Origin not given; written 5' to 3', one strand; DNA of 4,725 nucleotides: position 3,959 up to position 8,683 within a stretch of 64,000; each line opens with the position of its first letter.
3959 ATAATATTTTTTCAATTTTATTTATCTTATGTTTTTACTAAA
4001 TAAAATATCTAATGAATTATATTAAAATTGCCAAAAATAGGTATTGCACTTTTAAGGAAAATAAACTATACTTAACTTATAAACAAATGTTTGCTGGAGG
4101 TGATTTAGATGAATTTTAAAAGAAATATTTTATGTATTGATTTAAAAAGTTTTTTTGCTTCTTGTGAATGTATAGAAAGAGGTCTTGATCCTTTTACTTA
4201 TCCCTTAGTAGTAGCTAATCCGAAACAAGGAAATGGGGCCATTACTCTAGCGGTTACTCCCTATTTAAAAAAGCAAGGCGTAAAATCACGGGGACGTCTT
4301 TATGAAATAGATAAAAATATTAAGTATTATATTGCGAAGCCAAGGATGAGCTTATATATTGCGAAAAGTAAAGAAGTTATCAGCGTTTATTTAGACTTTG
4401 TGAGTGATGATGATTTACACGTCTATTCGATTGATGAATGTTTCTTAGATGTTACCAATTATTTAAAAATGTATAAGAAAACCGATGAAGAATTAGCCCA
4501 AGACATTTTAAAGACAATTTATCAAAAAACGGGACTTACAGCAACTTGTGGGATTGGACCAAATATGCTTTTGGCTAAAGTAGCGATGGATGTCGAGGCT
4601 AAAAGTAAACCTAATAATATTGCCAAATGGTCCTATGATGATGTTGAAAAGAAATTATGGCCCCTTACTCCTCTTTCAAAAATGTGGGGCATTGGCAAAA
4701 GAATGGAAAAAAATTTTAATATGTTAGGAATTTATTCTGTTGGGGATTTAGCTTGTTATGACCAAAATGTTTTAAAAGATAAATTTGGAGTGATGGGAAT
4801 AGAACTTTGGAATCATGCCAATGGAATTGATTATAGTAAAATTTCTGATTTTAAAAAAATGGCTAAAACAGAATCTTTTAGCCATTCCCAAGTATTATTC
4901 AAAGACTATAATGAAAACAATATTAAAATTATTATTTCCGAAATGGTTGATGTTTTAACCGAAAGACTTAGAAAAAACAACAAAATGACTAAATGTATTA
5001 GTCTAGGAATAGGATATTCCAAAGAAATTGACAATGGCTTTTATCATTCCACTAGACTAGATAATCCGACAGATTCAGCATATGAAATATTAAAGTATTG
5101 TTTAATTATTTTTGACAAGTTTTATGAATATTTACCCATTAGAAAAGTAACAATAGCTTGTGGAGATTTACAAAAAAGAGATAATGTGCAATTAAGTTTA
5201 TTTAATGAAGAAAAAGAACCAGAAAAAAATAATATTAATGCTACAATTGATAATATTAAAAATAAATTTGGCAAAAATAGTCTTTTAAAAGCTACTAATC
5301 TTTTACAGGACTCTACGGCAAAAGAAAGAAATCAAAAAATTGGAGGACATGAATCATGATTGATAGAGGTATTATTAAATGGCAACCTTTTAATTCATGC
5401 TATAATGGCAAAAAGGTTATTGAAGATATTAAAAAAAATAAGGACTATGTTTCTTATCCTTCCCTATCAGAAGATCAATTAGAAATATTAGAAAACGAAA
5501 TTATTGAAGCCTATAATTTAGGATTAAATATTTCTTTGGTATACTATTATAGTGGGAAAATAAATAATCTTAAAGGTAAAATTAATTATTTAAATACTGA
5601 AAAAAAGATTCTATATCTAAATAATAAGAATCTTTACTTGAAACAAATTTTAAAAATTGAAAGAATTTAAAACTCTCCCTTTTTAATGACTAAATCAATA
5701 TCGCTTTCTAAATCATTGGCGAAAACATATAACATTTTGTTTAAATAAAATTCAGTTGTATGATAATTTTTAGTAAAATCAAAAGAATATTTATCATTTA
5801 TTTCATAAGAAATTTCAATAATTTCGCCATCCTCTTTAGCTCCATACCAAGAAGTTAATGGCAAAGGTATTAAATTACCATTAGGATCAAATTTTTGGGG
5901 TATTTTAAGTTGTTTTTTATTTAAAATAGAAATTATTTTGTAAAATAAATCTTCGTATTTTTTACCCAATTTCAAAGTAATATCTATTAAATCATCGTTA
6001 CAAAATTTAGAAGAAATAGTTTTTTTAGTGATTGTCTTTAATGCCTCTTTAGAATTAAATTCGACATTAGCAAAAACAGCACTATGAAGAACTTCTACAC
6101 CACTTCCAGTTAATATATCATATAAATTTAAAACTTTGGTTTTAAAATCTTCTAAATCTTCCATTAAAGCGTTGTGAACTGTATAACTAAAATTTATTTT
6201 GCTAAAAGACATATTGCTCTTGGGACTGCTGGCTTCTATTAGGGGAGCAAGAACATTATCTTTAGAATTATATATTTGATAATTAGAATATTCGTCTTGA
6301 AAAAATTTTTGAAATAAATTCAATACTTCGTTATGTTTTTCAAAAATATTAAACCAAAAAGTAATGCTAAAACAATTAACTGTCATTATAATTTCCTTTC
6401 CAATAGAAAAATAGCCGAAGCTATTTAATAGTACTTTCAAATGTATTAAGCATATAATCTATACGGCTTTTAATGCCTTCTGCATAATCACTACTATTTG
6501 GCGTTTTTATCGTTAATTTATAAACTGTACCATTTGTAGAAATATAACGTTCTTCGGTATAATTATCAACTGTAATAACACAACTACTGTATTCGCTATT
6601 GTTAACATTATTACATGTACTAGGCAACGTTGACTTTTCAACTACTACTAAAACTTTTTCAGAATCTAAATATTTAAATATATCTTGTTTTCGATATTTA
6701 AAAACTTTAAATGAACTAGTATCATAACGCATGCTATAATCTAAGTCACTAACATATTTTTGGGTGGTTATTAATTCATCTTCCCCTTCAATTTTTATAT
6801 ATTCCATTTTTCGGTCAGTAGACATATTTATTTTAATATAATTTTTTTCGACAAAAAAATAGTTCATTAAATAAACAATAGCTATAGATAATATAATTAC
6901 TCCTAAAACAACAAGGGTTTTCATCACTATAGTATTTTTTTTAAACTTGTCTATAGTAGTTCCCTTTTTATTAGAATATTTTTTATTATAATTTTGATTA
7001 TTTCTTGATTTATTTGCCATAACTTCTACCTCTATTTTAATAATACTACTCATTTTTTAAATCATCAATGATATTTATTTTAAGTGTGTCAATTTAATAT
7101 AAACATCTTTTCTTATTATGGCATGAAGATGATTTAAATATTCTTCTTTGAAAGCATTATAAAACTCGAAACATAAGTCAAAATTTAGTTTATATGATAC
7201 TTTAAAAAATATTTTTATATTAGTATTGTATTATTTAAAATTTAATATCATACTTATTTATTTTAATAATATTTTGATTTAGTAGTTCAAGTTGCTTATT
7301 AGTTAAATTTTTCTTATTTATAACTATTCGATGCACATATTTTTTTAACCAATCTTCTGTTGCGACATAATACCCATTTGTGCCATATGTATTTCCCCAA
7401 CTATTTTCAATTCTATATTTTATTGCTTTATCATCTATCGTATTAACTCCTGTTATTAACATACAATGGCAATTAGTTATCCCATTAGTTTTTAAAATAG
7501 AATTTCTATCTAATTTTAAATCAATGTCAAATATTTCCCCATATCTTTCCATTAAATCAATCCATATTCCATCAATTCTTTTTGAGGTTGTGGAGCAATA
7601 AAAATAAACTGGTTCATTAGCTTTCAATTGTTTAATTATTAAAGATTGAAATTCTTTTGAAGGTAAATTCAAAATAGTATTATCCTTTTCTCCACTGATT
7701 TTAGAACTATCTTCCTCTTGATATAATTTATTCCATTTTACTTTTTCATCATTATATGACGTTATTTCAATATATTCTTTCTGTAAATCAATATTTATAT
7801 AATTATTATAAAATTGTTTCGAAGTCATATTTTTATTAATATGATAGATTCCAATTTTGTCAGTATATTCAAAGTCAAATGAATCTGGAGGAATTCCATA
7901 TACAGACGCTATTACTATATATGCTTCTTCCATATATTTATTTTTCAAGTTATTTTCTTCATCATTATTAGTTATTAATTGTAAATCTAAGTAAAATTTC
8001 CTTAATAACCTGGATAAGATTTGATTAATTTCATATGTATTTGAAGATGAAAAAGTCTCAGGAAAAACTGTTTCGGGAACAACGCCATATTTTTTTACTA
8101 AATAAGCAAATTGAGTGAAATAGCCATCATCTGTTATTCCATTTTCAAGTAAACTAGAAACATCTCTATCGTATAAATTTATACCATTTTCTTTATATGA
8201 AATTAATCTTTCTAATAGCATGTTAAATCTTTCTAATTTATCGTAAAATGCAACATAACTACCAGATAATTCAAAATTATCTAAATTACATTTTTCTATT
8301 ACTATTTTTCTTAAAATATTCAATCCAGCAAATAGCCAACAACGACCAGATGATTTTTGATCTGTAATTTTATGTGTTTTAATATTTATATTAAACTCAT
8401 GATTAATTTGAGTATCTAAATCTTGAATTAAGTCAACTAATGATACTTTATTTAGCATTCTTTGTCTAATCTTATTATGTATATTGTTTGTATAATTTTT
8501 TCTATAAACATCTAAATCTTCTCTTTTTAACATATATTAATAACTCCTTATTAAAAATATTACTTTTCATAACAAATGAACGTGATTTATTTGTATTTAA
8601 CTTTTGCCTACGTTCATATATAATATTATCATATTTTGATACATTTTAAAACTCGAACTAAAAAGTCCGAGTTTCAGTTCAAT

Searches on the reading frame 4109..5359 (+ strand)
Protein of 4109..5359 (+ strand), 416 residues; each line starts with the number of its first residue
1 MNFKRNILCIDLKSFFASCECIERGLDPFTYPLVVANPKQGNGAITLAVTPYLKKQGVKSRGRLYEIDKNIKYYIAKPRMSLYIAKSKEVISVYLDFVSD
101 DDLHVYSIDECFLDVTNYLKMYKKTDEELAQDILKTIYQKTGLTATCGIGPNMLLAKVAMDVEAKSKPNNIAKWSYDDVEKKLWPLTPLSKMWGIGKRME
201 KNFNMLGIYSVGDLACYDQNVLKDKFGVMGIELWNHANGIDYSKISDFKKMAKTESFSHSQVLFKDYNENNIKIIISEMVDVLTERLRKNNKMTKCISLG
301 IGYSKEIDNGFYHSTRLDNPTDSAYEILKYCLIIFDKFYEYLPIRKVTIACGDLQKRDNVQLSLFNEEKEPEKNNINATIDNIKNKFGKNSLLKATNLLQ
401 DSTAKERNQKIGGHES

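Call 81: search_protein_families(library=pfam, proteins=[window:4109-5359:+], max_evalue=0.00001)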
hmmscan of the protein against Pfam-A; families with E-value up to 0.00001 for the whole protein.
window:4109-5359:+ (416 aa): 4 families
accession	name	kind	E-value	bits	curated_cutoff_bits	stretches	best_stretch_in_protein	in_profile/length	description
PF00817.25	IMS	-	7.2e-31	107.5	23.2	1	10-161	1-148/148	impB/mucB/samB family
PF11799.13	IMS_C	-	1e-17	65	20.7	1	256-364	3-109/109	impB/mucB/samB family C-terminal domain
PF11798.14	IMS_HHH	-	2.8e-10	40.3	24.4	1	176-208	1-32/32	IMS family HHH motif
PF21999.2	IMS_HHH_1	-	3.2e-06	27.9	27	0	194-241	5-53/53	DNA polymerase-iota, thumb domain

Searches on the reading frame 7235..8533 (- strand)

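Call 81: search_protein_families(library=pfam, proteins=[window:7235-8533:-], max_evalue=0.00001)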
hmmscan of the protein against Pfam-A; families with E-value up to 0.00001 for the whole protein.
window:7235-8533:- (432 aa): 1 family
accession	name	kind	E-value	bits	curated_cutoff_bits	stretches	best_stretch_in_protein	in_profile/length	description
PF03051.21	Peptidase_C1_2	-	5.4e-105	352.2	22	1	2-429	2-435/438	Peptidase C1-like family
